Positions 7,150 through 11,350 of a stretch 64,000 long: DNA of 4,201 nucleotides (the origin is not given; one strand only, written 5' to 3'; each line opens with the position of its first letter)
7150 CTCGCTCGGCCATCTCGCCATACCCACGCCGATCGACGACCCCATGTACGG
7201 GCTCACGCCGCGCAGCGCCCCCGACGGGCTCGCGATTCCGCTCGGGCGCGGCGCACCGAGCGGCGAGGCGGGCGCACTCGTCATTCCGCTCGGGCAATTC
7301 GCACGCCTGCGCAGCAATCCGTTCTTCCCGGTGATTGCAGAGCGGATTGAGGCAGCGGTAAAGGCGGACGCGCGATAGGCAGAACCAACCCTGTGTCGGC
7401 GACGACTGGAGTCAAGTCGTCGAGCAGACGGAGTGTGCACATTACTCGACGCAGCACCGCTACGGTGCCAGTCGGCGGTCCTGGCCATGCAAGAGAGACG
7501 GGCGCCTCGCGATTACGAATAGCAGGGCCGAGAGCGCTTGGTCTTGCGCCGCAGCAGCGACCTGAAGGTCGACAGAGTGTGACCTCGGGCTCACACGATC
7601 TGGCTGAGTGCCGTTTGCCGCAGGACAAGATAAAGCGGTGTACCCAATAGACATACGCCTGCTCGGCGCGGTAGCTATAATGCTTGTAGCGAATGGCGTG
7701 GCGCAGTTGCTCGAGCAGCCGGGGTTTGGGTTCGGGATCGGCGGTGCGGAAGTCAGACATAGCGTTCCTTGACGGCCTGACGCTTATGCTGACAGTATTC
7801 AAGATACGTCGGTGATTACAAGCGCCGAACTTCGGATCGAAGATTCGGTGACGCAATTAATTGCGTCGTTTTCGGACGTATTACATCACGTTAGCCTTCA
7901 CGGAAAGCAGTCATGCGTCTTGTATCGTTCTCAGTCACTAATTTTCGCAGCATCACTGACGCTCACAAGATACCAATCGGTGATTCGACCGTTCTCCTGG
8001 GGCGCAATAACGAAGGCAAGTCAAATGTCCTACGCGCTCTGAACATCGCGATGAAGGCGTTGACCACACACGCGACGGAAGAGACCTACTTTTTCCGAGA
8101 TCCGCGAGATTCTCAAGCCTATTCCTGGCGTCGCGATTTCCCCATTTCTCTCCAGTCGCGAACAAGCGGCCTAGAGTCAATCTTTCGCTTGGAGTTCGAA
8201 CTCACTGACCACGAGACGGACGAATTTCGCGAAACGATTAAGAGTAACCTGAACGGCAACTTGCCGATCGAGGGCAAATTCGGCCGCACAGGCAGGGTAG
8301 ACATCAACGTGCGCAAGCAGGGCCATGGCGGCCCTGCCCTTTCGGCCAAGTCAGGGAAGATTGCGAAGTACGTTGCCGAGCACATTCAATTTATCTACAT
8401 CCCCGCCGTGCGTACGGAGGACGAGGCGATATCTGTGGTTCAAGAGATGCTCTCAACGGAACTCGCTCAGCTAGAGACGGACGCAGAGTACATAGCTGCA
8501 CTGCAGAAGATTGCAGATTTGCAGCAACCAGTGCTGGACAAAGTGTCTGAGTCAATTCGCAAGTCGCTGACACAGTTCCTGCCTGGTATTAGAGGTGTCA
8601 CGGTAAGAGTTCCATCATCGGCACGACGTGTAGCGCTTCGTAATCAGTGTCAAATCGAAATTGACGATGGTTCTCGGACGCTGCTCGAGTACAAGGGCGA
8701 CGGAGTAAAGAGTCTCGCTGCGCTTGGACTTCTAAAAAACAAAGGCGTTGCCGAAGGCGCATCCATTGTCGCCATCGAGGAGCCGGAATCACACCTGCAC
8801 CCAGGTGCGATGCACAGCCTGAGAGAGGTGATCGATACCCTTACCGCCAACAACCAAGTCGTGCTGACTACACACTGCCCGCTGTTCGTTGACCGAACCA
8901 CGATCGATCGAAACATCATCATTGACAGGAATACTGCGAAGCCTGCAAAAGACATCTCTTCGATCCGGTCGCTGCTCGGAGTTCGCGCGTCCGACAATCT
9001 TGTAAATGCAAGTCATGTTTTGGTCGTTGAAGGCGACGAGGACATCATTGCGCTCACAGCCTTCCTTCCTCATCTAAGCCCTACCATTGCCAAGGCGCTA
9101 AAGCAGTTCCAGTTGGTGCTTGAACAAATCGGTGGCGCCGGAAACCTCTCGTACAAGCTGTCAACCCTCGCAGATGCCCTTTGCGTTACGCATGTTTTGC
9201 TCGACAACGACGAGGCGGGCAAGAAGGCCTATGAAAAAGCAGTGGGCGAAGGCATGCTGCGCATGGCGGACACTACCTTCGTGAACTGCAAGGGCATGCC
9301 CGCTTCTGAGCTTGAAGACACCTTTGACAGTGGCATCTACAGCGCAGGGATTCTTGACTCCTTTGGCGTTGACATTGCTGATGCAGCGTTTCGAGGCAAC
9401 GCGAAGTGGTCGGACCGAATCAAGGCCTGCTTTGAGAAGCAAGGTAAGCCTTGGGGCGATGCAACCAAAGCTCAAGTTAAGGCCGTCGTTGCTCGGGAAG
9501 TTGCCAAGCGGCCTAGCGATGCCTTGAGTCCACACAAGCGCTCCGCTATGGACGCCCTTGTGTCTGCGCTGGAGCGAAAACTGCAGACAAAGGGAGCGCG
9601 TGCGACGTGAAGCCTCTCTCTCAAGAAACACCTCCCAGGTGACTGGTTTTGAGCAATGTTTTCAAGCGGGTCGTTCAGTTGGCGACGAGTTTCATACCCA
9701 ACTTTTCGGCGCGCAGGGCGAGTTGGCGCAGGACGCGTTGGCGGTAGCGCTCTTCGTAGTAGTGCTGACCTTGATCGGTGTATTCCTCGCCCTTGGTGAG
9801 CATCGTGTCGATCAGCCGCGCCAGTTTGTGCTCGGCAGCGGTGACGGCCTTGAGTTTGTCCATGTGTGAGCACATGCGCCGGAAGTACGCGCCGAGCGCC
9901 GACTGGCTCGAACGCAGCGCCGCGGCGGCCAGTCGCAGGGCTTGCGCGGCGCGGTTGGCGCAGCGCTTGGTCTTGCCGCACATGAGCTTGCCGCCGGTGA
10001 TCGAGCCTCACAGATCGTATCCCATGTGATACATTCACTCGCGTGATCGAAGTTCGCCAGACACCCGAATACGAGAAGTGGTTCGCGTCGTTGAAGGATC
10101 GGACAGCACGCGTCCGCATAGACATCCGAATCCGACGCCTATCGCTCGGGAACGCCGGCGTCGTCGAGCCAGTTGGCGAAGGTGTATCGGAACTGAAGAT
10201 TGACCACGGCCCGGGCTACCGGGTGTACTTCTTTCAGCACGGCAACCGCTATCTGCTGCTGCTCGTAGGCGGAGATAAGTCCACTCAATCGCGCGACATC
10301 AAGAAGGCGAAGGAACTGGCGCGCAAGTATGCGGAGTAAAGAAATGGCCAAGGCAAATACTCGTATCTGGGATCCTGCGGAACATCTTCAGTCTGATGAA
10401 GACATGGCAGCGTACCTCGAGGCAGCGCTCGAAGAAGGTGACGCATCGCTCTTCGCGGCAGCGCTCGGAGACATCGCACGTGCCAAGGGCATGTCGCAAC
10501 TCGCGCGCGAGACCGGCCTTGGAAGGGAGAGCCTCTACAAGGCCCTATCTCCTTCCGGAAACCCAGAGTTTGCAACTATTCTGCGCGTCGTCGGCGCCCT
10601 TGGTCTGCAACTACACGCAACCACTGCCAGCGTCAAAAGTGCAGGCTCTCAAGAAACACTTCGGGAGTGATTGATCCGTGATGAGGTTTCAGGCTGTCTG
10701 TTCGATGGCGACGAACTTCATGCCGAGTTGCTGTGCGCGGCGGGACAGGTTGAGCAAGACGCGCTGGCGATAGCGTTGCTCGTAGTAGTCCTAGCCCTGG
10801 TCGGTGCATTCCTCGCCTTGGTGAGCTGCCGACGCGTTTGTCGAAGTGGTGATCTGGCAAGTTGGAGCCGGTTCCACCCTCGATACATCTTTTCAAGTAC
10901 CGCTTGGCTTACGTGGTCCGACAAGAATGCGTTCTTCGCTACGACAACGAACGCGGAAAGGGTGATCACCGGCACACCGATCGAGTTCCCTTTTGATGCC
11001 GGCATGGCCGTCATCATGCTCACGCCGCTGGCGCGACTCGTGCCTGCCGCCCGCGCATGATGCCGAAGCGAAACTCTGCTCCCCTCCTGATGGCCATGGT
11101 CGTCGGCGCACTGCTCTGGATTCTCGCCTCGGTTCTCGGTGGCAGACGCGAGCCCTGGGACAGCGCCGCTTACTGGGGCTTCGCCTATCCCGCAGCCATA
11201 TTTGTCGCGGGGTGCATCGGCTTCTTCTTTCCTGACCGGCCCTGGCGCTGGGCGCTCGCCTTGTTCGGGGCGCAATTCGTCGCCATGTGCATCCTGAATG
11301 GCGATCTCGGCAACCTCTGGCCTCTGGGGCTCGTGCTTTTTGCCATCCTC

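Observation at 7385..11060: Decayed integron-like island carrying defence and addiction cargo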

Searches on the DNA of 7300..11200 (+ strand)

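Call 7: search_dna_similar(query=window:7300-11200:+, collection=plasmids, mode=distant, max_rows=20)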
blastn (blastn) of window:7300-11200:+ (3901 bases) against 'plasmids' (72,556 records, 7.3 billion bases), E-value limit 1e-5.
Records with a match: 25; places in all: 26; records where one place covers at least 80% of the query: 0.
Best place of each record, by identity: 60-80% 25.
By first word of the organism name: Synechocystis 5; Paracoccus 5; Burkholderia 4; Paraburkholderia 3; Synechococcus 1; Sulfuriferula 1; Ketogulonicigenium 1; Ralstonia 1; Pseudomonas 1; Variovorax 1; and 2 more.
By predicted mobility (MOB-suite, as given by PLSDB): non-mobilizable 15; mobilizable 8; conjugative 2.
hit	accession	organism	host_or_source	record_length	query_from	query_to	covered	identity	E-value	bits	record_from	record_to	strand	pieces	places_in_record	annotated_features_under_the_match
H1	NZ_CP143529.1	Synechococcus elongatus PCC 11801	Pure axenic culture,Powai Lake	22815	2705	3278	15%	64.8%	8e-15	92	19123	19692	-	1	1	type II toxin-antitoxin system RelE/ParE family toxin | addiction module antidote protein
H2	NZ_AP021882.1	Sulfuriferula nivalis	-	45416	2870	3251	10%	65.5%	2e-9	73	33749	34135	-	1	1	addiction module antidote protein | type II toxin-antitoxin system RelE/ParE family toxin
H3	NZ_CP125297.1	Paraburkholderia sabiae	Mimosa caesalpiniifolia,cell ...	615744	2398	2703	8%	71.7%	8e-34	155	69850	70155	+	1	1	IS110 family transposase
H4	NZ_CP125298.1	Paraburkholderia sabiae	Mimosa caesalpiniifolia,cell ...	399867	2398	2703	8%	71.7%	8e-34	155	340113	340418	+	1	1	IS110 family transposase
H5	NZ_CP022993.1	Paraburkholderia aromaticivorans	-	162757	2434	2703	7%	71.1%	2e-28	136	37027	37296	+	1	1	IS110 family transposase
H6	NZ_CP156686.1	Burkholderia stagnalis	Bacterial cells,soils collected in ...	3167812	3069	3318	6%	67.4%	3e-8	70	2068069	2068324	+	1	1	none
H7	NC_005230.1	Synechocystis sp. PCC 6803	-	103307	3098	3325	6%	68.9%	8e-15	92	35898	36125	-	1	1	addiction module antidote protein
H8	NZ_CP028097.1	Synechocystis sp. IPPAS B-1465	axenic culture,Synechocystis sp. GT-L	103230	3098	3325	6%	68.9%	8e-15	92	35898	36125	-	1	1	addiction module antidote protein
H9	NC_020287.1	Synechocystis sp. PCC 6803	-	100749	3098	3325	6%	68.9%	8e-15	92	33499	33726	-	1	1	addiction module antidote protein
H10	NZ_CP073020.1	Synechocystis sp. PCC 6803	cell culture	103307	3098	3325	6%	68.9%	8e-15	92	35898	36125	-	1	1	addiction module antidote protein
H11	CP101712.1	Synechocystis sp. B12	cell culture,mangrove water from the ...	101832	3098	3325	6%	68.9%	8e-15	92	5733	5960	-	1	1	putative addiction module antidote protein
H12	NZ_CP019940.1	Ketogulonicigenium robustum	cell culture,soil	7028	2849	3026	5%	73.6%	6e-17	99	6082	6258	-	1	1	type II toxin-antitoxin system RelE/ParE family toxin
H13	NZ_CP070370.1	Paracoccus methylovorus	whole organism,grassland soil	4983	2849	3026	5%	73.1%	2e-15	94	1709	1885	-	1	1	type II toxin-antitoxin system RelE/ParE family toxin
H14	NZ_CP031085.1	Paracoccus yeei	Homo sapiens,single cell,eye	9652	2849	3021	4%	73.7%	7e-16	95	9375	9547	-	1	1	type II toxin-antitoxin system RelE/ParE family toxin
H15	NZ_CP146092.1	Ralstonia sp. RRA.1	-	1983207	3068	3250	5%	68.8%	9e-8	68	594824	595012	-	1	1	none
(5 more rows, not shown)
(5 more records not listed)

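Call 61: build_rna_model(alignment_id=A4)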
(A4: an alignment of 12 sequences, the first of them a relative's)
Model R1 built from alignment A4 (12 sequences, 80 columns); structure: RNAalifold consensus.
model positions 69; base pairs 18; branch points 0; effective number of sequences 6.62; information 0.815 bits per position. Calibrated on 0.2 Mb of random sequence (short: E-values are rough).
structure used (alignment columns):
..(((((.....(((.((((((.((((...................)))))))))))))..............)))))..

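Call 62: search_with_rna_model(model_id=R1, sources=[window, L085, L086, L093, L098, L110, L081, L101, L097], max_evalue=10)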
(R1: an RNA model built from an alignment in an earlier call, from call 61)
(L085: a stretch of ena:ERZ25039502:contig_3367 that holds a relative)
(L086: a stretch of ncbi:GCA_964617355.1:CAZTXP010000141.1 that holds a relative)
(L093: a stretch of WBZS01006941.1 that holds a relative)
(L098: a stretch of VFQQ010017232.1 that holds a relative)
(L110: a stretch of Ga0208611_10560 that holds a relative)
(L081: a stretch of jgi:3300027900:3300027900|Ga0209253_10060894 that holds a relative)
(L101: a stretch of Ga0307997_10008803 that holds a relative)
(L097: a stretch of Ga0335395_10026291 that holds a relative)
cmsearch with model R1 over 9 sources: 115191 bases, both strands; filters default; matches with E-value up to 10: 21.
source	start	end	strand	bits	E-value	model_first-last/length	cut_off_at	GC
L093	1694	1822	+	57.7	9.3e-12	1-69/69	no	0.64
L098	1373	1500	+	51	4.1e-10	1-69/69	no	0.66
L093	1131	1259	+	50.1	6.5e-10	1-69/69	no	0.67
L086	9700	9825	+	46.9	4e-09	1-69/69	no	0.7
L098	2141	2269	+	45.5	9.1e-09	1-69/69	no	0.69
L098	763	891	+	43.4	3e-08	1-69/69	no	0.71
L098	2716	2844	+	42.7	4.4e-08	1-69/69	no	0.71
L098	4000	4128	+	40.6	1.4e-07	1-69/69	no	0.71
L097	627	684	+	39.5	2.7e-07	1-69/69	no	0.62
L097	2543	2605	+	36.7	1.3e-06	1-69/69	no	0.6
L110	3322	3380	+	33.5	7.9e-06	1-69/69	no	0.59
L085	5388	5447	+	32.6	1.3e-05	1-69/69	no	0.65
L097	3144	3194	+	19.2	0.026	1-69/69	no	0.55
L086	6550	6596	+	16.8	0.099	1-69/69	no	0.68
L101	239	325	+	14.9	0.3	1-69/69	no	0.63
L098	1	81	+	13.5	0.64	28-69/69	5'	0.7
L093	351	398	+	12.4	1.2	1-69/69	no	0.71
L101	769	805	+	12.3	1.2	1-69/69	no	0.62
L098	3323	3379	+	11.9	1.6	1-69/69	no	0.7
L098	3251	3300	+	11.8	1.7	1-69/69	no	0.72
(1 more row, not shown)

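Call 77: search_rna_families(sources=[L110, L181], threshold=evalue, max_evalue=1)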
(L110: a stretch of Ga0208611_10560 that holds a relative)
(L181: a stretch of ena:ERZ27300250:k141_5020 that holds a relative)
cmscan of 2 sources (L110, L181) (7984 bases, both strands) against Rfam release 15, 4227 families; matches with E-value up to 1: 0.
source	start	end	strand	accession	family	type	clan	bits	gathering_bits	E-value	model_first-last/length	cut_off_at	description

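Call 86: search_with_rna_model(model_id=R1, sources=[L169, L170, L171, L173, L174, L176, L177, L178, L179, L180, L181, L182, L184, L185, L186, L187, L188], max_evalue=0.1)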
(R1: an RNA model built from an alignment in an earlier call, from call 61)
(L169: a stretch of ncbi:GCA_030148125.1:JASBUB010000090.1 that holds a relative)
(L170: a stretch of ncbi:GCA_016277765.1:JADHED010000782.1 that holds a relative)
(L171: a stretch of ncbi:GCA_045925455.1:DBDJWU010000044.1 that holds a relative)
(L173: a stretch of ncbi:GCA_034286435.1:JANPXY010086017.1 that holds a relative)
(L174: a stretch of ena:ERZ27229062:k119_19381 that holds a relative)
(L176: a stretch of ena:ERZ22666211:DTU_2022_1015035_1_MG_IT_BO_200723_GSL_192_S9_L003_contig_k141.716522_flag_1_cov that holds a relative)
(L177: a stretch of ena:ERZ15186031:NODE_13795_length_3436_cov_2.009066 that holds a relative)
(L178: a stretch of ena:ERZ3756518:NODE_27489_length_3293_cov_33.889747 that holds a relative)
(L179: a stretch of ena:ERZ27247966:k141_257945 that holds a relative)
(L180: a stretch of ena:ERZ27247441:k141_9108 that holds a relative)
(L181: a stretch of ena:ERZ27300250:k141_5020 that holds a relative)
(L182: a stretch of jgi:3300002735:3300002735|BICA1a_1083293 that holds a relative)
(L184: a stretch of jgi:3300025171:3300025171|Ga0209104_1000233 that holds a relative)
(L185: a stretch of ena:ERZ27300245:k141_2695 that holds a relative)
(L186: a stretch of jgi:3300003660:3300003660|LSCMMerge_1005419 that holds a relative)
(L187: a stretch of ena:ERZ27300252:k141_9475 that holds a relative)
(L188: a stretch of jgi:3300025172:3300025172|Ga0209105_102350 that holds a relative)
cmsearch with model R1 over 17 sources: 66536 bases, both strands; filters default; matches with E-value up to 0.1: 13.
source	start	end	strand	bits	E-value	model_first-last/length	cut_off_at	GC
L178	766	825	-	49.3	6e-10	1-69/69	no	0.62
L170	1173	1228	-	45.2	6.1e-09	1-69/69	no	0.55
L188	237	309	-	43.7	1.4e-08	1-69/69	no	0.55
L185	3644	3704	-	42.4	3e-08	1-69/69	no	0.62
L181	195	255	-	37.8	4.1e-07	1-69/69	no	0.61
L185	195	255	-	37.8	4.1e-07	1-69/69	no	0.61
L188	1168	1228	-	34.9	2.1e-06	1-69/69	no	0.62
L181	1170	1228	-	33.5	4.5e-06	1-69/69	no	0.59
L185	1170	1228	-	33.5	4.5e-06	1-69/69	no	0.59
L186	509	567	-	33.5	4.5e-06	1-69/69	no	0.59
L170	528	621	-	30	3.4e-05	1-69/69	no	0.61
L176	167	225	-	29.8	3.7e-05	1-69/69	no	0.68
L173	1172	1228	-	18.6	0.021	1-69/69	no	0.65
